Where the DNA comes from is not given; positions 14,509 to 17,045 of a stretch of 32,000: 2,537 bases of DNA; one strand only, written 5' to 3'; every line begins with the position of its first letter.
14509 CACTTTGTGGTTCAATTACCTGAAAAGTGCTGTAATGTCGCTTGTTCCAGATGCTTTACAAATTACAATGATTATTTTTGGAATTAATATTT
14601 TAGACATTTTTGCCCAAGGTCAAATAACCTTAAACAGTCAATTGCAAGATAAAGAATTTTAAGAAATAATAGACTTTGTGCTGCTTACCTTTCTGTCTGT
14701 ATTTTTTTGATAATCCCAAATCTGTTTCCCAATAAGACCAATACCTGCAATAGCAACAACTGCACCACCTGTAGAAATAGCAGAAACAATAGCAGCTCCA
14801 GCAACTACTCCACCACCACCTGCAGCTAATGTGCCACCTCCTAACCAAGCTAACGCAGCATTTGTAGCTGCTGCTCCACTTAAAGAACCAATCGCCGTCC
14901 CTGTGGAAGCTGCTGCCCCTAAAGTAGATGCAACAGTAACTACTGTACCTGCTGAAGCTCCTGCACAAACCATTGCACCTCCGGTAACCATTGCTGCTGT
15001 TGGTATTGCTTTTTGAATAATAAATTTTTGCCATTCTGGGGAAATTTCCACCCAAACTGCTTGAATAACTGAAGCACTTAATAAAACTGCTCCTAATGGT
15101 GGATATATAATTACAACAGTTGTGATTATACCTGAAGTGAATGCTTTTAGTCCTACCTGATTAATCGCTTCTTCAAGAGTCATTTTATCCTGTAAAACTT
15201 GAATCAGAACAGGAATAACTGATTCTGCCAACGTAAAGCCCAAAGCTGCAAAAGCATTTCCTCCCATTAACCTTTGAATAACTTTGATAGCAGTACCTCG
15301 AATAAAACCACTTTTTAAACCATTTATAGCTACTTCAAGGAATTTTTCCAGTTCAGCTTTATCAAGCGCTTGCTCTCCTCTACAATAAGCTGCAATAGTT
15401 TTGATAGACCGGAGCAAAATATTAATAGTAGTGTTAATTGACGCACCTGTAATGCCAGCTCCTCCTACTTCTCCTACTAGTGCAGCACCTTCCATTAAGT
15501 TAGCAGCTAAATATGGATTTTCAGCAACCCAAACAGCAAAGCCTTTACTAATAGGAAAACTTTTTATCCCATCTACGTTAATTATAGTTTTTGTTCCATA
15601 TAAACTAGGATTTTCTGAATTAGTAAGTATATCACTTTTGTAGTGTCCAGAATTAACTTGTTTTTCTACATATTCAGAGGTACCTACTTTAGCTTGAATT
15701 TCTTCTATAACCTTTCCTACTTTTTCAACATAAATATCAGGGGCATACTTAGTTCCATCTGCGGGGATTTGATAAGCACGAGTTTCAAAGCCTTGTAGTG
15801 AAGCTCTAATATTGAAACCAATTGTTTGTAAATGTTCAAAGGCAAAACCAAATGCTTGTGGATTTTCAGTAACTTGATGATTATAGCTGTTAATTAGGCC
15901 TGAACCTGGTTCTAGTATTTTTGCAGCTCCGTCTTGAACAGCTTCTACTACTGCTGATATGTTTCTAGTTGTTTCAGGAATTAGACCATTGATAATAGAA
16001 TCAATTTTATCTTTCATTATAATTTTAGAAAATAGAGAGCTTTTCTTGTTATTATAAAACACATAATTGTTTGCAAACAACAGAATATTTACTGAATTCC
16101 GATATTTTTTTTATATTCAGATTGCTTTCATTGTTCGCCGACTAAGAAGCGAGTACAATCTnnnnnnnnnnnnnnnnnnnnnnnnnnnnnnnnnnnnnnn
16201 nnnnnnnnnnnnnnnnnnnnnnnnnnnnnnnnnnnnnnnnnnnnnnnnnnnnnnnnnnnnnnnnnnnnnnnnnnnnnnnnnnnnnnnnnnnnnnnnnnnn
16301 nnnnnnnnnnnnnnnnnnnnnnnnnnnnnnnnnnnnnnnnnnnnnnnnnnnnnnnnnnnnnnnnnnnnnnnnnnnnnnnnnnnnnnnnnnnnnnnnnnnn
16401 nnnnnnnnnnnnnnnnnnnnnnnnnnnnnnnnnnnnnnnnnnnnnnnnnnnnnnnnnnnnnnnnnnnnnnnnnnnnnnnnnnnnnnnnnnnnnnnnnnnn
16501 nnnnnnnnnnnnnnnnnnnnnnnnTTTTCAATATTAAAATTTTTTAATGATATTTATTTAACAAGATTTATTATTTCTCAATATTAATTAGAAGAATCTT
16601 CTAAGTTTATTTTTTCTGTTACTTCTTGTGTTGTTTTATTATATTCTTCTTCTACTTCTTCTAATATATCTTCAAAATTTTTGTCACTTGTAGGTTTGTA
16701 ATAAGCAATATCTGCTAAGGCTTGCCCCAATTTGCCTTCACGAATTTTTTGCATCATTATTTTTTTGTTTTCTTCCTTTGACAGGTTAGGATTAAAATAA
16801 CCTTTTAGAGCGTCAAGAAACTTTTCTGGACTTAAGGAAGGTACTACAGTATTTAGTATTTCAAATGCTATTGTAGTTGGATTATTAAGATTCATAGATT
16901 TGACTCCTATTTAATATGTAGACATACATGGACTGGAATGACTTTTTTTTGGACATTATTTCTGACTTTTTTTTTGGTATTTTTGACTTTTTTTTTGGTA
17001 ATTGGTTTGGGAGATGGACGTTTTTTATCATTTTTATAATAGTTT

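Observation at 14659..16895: Orphan three-gene cassette ending in a nuclease-fold-like + glycine-zipper membrane protein (candidate toxin/defence-type module)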

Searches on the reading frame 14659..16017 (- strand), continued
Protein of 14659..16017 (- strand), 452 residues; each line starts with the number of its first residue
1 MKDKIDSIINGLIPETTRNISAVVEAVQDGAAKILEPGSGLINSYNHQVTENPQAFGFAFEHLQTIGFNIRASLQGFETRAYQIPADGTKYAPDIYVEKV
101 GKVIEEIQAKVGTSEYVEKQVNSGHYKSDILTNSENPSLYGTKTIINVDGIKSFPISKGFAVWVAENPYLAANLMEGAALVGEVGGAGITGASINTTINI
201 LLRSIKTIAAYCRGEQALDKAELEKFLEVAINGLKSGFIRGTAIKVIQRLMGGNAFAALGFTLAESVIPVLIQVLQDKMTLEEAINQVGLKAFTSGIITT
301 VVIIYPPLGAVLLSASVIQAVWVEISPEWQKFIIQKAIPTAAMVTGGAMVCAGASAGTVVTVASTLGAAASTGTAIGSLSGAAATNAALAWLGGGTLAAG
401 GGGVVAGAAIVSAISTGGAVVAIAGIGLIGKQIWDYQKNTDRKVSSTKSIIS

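Call 71: search_protein_families(library=phrogs, proteins=[window:14659-16017:-, P0072, P0138], max_evalue=0.01)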
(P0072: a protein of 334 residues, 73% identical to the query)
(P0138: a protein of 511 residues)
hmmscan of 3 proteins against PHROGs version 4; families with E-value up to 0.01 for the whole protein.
window:14659-16017:- (452 aa): 0 families

P0072 (334 aa): 0 families

P0138 (511 aa): 0 families

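Call 74: fold_search(model_id=the predicted structure, library=pdb)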
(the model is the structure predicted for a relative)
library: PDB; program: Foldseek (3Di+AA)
matches with E <= 10: 67; with E <= 0.001: 0
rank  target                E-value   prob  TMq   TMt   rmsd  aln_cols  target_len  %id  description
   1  7cub_C                9.3e-01  0.13  0.12  0.22  16.6       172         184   15  2.55-Angstrom Cryo-EM structure of Cytochrome bo3 from Escherichia coli in Native Membrane (released 2021-08-25)
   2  4grw_C                2.9e+00  0.05  0.09  0.19  13.2       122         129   16  Structure of a complex of human IL-23 with 3 Nanobodies (Llama vHHs) (released 2014-02-19)
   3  7qcf_C                3.0e+00  0.08  0.09  0.12  12.1       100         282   10  X-ray crystallographic structure of E. coli K-12 glycyl-tRNA synthetase alpha subunit (glyQ) (released 2022-05-04)
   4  5w4n_B                3.2e+00  0.02  0.10  0.14  19.6       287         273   11  Crystal structure of Streptococcus dysgalactiae SHP pheromone receptor Rgg2(C45S) (released 2017-10-25)
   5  8b6l_O                3.3e+00  0.04  0.09  0.07  16.7       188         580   10  Subtomogram average of the human Sec61-TRAP-OSTA-translocon (released 2022-12-07)
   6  4aqf_B                3.5e+00  0.04  0.13  0.13  21.1       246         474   10  X-ray crystallographic structure of Crimean-congo haemorrhagic fever virus nucleoprotein (released 2012-09-26)
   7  1mqv_A                3.7e+00  0.16  0.14  0.41  10.4       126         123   17  Crystal Structure of the Q1A/F32W/W72F mutant of Rhodopseudomonas palustris cytochrome c' (prime) expressed in E. coli (released 2002-11-20)
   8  7zqy_B                3.9e+00  0.03  0.08  0.16  20.4       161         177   13  Chaetomium thermophilum Rad50 Zn hook (released 2022-12-28)
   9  1e85                  4.3e+00  0.11  0.13  0.37   8.5       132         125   10  Cytochrome c' from Alcaligenes xylosoxidans - reduced structure with NO bound to proximal side of heme (released 2000-11-06)
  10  8gl3                  4.5e+00  0.08  0.13  0.24  14.5       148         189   12  De novo design of monomeric helical bundles for pH-controlled membrane lysis (released 2023-09-06)
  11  8xr6_Q                4.5e+00  0.04  0.11  0.24  12.2       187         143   11  Cryo-EM structure of cryptophyte photosystem II (released 2024-06-19)
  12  7qhm_F                4.5e+00  0.04  0.11  0.19  18.9       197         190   15  Cytochrome bcc-aa3 supercomplex (respiratory supercomplex III2/IV2) from Corynebacterium glutamicum (stigmatellin and  (released 2022-05-18)
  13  2lch_MODEL_1_A        4.7e+00  0.06  0.10  0.27  12.2       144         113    9  Solution NMR Structure of a Protein With a Redesigned Hydrophobic Core, Northeast Structural Genomics Consorti (released 2011-05-25)
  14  9pw6_B                4.7e+00  0.03  0.08  0.16  14.6       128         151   11  Myeloid cell leukemia-1 (Mcl-1) complexed with compound 8 (released 2025-09-17)
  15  1e83                  4.9e+00  0.12  0.14  0.40   8.4       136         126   10  Cytochrome c' from Alcaligenes xylosoxidans - oxidized structure (released 2000-11-06)
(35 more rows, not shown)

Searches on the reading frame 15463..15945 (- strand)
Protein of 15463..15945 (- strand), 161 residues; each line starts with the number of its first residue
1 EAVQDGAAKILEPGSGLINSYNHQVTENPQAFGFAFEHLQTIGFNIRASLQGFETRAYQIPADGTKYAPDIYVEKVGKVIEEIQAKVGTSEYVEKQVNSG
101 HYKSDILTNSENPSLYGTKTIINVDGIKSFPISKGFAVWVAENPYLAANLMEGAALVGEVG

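Call 39: search_solved_structures(query=A2, max_evalue=10, show_alignments=4)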
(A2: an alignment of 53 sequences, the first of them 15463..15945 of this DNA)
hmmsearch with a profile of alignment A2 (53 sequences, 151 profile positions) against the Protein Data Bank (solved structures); distinct sequences matched with E-value up to 10: 0.

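Call 44: predict_structure(alignment_id=A2)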
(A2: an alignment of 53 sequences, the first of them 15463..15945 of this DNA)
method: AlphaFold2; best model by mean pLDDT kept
length: 161 residues; sequences in the alignment: 53
mean_pLDDT: 95.3   pTM: 0.90
mean pLDDT of the five models: 95.3, 94.6, 94.0, 93.7, 93.6
residues with pLDDT >= 90: 145; 70-90: 14; 50-70: 2; < 50: 0
segments of 3 or more residues with pLDDT < 50: none
pLDDT, mean of each block of 10 residues (from residue 1): 93 94 96 98 97 96 90 97 98 97 95 97 98 98 97 86 63
secondary structure, 60 per line:
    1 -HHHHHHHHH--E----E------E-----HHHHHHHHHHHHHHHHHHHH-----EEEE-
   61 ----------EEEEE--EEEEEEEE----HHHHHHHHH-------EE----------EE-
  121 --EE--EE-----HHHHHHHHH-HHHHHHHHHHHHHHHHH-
elements in order: H2-10 H31-50 E56-59 E71-75 E78-85 H90-98 H134-142 H144-160

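Call 46: fold_search(model_id=the predicted structure, library=pdb)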
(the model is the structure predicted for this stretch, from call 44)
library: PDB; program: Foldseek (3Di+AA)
matches with E <= 10: 77; with E <= 0.001: 0
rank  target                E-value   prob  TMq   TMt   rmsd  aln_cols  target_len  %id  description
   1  7edb_B                1.6e-01  0.20  0.30  0.17  10.3       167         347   15  EcoT38I restriction endonuclease complexed with DNA (released 2022-03-16)
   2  7edb_A                2.0e-01  0.15  0.26  0.15  11.5       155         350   12  EcoT38I restriction endonuclease complexed with DNA (released 2022-03-16)
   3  3dnx                  4.7e-01  0.20  0.34  0.36  12.0       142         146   13  SPO1766 protein of unknown function from Silicibacter pomeroyi. (released 2008-09-02)
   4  8u3k_A                6.5e-01  0.06  0.23  0.07  11.3       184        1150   11  DdmDE handover complex (released 2024-07-10)
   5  3ijm_A                8.4e-01  0.15  0.28  0.30   6.1       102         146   11  The structure of a restriction endonuclease-like fold superfamily protein from Spirosoma linguale. (released 2009-09-22)
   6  6wn8_C                1.0e+00  0.08  0.18  0.14  13.3        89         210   11  2.70 Angstrom Resolution Crystal Structure of Uracil Phosphoribosyl Transferase from Klebsiella pneumoniae (released 2020-05-06)
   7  5tgq                  1.1e+00  0.06  0.27  0.20  19.9       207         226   11  Restriction-modification system Type II R.SwaI, DNA free (released 2016-12-21)
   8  6wn8_A                1.2e+00  0.07  0.18  0.14  13.4        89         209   11  2.70 Angstrom Resolution Crystal Structure of Uracil Phosphoribosyl Transferase from Klebsiella pneumoniae (released 2020-05-06)
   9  2wcw_D                1.4e+00  0.18  0.22  0.27   4.7        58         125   19  1.6A resolution structure of Archaeoglobus fulgidus Hjc, a Holliday junction resolvase from an archaeal hyperthermophi (released 2009-03-24)
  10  7bdv_D                1.4e+00  0.05  0.20  0.12   9.3       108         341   13  Structure of Can2 from Sulfobacillus thermosulfidooxidans in complex with cyclic tetra-adenylate (cA4) (released 2021-03-03)
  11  6cj0_A                1.5e+00  0.04  0.22  0.15  13.8       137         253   11  Chromosomal trehalose-6-phosphate phosphatase from P. aeruginosa (released 2018-05-09)
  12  6wn8_B                1.8e+00  0.06  0.18  0.14  13.6        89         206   12  2.70 Angstrom Resolution Crystal Structure of Uracil Phosphoribosyl Transferase from Klebsiella pneumoniae (released 2020-05-06)
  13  4qbn_A                2.1e+00  0.10  0.29  0.42   8.4       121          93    9  VRR_NUC domain (released 2014-09-10)
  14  9khz_B                2.2e+00  0.03  0.20  0.05   9.7       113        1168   12  Structure of DdmD dimer with ssDNA with ADP bound (released 2025-02-19)
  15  6yvv_A                2.5e+00  0.04  0.21  0.09  27.5       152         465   10  Condensin complex from S.cerevisiae ATP-free apo bridged state (released 2020-07-15)
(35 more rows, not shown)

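Call 48: search_protein_families(library=pfam, alignment_id=A2, max_evalue=5)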
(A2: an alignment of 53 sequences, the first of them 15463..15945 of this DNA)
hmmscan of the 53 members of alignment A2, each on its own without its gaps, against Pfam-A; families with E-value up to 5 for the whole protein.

A. member 1, window:15463-15945:- (161 aa): 0 families

B. families by the number of members that match (of 53 scanned): 32 families (the first 25 are shown)
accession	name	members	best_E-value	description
PF13860.13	FlgD_ig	3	0.0049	FlgD Ig-like domain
PF01996.21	F420_ligase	1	0.00046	F420-0:Gamma-glutamyl ligase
PF16280.10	DUF4928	1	0.0026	Domain of unknown function (DUF4928)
PF00191.25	Annexin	1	0.0062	Annexin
PF02543.21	Carbam_trans_N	1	0.01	Carbamoyltransferase N-terminus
PF13763.11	DUF4167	1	0.021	Domain of unknown function (DUF4167)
PF05108.18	T7SS_ESX1_EccB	1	0.033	Type VII secretion system ESX-1, transport TM domain B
PF18887.5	MBG_3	1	0.033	MBG domain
PF06078.17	DUF937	1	0.039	Bacterial protein of unknown function (DUF937)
PF10484.15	MRP-S23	1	0.058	Mitochondrial ribosomal protein S23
PF20559.3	DUF6770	1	0.059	Family of unknown function (DUF6770)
PF07174.17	FAP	1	0.063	Fibronectin-attachment protein (FAP) domain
PF15043.11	CNRIP1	1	0.077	CB1 cannabinoid receptor-interacting protein 1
PF04725.17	PsbR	1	0.078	Photosystem II 10 kDa polypeptide PsbR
PF20047.4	DUF6449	1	0.079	Domain of unknown function (DUF6449)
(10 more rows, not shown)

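Call 54: fold_search(model_id=the predicted structure, library=viral)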
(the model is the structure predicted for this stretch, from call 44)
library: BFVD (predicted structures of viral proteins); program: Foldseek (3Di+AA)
matches with E <= 10: 262; with E <= 0.001: 1
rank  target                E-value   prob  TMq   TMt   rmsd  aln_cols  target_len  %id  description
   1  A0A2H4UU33            1.9e-05  1.00  0.62  0.12   5.2       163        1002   22  J domain-containing protein [Bodo saltans virus]
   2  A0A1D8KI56            4.9e-02  0.38  0.34  0.29  12.5       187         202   13  Uncharacterized protein [Synechococcus phage S-CAM1]
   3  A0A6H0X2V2            7.2e-02  0.44  0.20  0.21   5.0        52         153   15  (no name in the UniProt tables at hand)
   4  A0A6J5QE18            1.5e-01  0.57  0.19  0.23   5.1        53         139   23  Uncharacterized protein [uncultured Caudovirales phage]
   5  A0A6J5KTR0            1.8e-01  0.23  0.22  0.26   7.0        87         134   14  VRR-NUC domain containing protein [uncultured Caudovirales phage]
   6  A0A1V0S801            2.0e-01  0.25  0.33  0.37   8.2       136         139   11  SWPV1-171 [Shearwaterpox virus]
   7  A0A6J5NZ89            2.2e-01  0.72  0.23  0.26   2.5        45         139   16  Uncharacterized protein [uncultured Caudovirales phage]
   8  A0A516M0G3            2.2e-01  0.30  0.34  0.35   7.4       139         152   12  (no name in the UniProt tables at hand)
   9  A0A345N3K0            2.5e-01  0.44  0.21  0.27   4.3        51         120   18  (no name in the UniProt tables at hand)
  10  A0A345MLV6            2.5e-01  0.41  0.20  0.21   4.7        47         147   19  (no name in the UniProt tables at hand)
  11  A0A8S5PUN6            2.5e-01  0.20  0.24  0.31   5.4        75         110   16  DUF4268 domain-containing protein [Siphoviridae sp. ct0yh16]
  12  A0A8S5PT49            2.5e-01  0.14  0.21  0.23  10.4        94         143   15  Nuclease [Siphoviridae sp. ct0yh16]
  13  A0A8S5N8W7            2.6e-01  0.21  0.28  0.37  10.8       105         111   20  Nuclease [Siphoviridae sp. ctuaf34]
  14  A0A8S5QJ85            2.8e-01  0.25  0.22  0.14   6.1        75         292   21  Restriction endonuclease [Siphoviridae sp. ctezl47]
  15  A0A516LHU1            3.0e-01  0.16  0.19  0.20   7.3        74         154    8  (no name in the UniProt tables at hand)
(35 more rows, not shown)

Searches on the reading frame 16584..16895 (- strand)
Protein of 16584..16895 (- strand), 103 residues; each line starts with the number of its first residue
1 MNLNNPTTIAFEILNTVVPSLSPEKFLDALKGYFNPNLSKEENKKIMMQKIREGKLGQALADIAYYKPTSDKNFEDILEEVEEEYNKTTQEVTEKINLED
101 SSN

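Call 3: search_protein_families(library=pfam, proteins=[window:16587-16895:-], max_evalue=1)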
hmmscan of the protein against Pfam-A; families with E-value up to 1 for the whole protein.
seq(103 aa): 5 families
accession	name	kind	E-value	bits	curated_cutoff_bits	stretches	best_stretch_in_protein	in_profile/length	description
PF19102.7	DUF5789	-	0.022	15.2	21.7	1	72-96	39-63/75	Family of unknown function (DUF5789)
PF09688.15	Wx5_PLAF3D7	-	0.11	12.9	25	1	50-94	37-81/144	Protein of unknown function (Wx5_PLAF3D7)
PF01244.27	Peptidase_M19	-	0.11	12.1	26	1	29-93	27-81/319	Membrane dipeptidase (Peptidase family M19)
PF11166.13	DUF2951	-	0.17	12.5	26.7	1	41-88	17-63/98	Protein of unknown function (DUF2951)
PF22738.1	NNH7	-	0.18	12.4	27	1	35-94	108-168/225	NACHT N-terminal Helical domain 7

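Call 4: search_protein_families(library=ncbifam, proteins=[window:16587-16895:-], max_evalue=1)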
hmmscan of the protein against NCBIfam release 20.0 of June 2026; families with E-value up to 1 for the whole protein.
seq(103 aa): 0 families

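Call 5: search_protein_families(library=padloc, proteins=[window:16587-16895:-], max_evalue=1)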
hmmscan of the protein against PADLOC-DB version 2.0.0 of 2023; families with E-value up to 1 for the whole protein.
seq(103 aa): 0 families

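Call 22: find_homologous_proteins(query=window:16587-16895:-, max_evalue=0.01)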
Query seq(103 aa) (103 aa): 5 proteins with E <= 0.01 among 9 candidates.
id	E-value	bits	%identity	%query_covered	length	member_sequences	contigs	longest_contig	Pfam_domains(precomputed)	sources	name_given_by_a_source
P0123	4.0e-58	211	98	100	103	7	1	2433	-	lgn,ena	-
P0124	2.5e-30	122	69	83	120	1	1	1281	-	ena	-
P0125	3.7e-30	122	69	83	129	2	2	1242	-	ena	-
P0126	8.5e-29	117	63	92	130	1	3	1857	-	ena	-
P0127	1.3e-28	117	62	92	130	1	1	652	-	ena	-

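Call 64: find_encoding_contigs(protein=P0126, flank=3000, max_places=4)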
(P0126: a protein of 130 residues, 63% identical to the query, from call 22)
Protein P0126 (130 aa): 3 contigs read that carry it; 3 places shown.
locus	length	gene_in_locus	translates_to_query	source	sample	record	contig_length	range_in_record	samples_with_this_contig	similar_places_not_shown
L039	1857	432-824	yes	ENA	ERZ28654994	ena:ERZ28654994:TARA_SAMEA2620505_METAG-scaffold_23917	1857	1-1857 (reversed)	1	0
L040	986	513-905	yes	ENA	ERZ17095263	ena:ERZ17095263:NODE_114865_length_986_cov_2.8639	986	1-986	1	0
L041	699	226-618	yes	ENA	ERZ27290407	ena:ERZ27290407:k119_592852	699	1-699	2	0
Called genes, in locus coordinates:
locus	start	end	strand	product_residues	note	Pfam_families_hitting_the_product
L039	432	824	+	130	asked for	-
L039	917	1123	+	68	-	-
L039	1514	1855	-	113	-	?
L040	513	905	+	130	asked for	-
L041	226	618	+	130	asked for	-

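Call 65: find_encoding_contigs(protein=P0124, flank=3000, max_places=3)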
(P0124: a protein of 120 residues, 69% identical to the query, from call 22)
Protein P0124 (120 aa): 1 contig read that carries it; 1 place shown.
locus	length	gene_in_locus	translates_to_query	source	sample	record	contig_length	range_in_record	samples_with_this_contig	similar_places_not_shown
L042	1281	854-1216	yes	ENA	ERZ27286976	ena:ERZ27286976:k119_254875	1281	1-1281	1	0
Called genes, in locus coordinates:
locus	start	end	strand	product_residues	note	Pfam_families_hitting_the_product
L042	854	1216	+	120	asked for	-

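Call 71: search_protein_families(library=phrogs, proteins=[window:16584-16895:-], max_evalue=0.01)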
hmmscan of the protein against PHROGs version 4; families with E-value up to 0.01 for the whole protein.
window:16584-16895:- (103 aa): 0 families
